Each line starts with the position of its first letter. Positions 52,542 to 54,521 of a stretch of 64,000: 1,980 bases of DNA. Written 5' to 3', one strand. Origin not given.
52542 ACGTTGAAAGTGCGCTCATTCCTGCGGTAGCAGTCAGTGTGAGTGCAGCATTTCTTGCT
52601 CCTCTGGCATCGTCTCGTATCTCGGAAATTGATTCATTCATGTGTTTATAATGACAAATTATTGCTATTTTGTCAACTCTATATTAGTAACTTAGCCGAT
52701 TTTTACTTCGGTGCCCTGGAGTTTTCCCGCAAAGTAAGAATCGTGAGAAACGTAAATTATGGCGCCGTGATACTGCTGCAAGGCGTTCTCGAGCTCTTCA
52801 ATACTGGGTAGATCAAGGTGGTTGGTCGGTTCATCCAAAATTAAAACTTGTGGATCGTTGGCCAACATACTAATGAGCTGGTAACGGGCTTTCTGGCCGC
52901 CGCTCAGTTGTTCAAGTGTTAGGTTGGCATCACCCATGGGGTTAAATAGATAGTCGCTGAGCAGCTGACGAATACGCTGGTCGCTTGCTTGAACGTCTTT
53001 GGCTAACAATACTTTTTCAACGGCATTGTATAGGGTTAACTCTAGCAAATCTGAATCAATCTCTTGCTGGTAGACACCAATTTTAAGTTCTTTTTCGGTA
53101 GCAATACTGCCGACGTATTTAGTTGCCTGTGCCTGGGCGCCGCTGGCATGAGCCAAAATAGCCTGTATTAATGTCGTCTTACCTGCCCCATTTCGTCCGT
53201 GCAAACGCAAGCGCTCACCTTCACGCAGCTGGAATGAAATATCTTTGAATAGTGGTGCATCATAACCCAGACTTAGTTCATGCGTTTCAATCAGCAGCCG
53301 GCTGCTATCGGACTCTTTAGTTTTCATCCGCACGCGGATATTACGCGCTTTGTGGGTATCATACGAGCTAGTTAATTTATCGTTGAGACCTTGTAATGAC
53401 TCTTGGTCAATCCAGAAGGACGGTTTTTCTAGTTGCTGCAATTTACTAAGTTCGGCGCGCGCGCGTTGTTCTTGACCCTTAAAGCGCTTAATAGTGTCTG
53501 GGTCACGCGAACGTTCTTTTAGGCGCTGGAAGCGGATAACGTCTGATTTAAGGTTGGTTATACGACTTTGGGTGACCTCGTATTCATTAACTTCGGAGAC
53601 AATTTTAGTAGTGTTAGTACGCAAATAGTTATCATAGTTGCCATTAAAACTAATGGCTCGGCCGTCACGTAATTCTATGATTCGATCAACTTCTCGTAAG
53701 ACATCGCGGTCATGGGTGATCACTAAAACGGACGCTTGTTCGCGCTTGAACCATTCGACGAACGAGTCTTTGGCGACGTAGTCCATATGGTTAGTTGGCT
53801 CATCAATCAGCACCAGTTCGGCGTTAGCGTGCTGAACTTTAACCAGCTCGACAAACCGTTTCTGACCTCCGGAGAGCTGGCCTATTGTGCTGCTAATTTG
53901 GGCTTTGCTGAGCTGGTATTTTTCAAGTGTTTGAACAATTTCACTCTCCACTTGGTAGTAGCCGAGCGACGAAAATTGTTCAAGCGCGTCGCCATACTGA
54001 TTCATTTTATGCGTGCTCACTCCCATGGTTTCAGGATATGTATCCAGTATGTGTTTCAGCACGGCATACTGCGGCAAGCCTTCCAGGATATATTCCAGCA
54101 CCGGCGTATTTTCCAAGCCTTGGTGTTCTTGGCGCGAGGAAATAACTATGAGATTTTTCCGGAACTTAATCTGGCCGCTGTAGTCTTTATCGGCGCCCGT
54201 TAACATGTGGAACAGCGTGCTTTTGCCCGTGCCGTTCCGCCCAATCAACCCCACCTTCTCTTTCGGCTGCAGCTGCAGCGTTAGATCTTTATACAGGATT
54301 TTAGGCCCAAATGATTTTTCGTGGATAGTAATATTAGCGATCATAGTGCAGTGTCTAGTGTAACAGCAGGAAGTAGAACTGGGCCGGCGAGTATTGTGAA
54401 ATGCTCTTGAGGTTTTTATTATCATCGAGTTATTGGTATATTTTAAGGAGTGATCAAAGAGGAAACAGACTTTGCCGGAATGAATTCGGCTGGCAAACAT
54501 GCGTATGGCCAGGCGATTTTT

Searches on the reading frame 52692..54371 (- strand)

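Call 61: search_protein_families(library=pfam, proteins=[window:52692-54371:-], max_evalue=0.001)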
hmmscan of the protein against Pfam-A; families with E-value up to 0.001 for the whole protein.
window:52692-54371:- (559 aa): 19 families
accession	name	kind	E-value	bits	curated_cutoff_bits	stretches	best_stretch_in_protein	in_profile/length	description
PF00005.33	ABC_tran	-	2.6e-45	154.8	25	2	375-517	1-137/137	ABC transporter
PF13304.12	AAA_21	-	1.8e-22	81.3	27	2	160-223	232-300/304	AAA domain, putative AbiEii toxin, Type IV TA system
PF02463.25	SMC_N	-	1.7e-12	47.7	40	2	38-235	25-212/220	RecF/RecN/SMC N terminal domain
PF13555.12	AAA_29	-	4.9e-08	33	27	0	380-407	17-44/61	P-loop containing region of AAA domain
PF01926.29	MMR_HSR1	-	3.7e-07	30.7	21.9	0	39-67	1-28/113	50S ribosome-binding GTPase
PF12848.13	ABC_tran_Xtn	-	4.3e-07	30.4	25.9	1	232-317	1-76/85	ABC transporter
PF25201.1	nSTAND6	-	1.4e-05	25.7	27.7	0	374-419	7-52/148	Novel STAND NTPase 6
PF13191.12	AAA_16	-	1.8e-05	25.7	32.6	0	387-513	26-139/167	AAA ATPase domain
PF13175.12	AAA_15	-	1.8e-05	24.9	32.1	0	390-441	28-89/374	AAA ATPase domain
PF13514.12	AAA_27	-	7.2e-05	22.9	22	0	375-468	14-108/206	AAA domain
PF02367.23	TsaE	-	9.2e-05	22.8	26.6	0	377-409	13-45/128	Threonylcarbamoyl adenosine biosynthesis protein TsaE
PF03193.22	RsgA_GTPase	-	9.4e-05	22.7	30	0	28-68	98-137/174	RsgA GTPase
PF13401.12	AAA_22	-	0.0001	23.1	27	0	390-531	10-108/130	AAA domain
PF00006.31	ATP-synt_ab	-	0.00013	22.1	29.5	0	377-411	6-40/213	ATP synthase alpha/beta family, nucleotide-binding domain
PF00931.28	NB-ARC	-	0.00013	21.8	23.5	0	387-413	20-46/248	NB-ARC domain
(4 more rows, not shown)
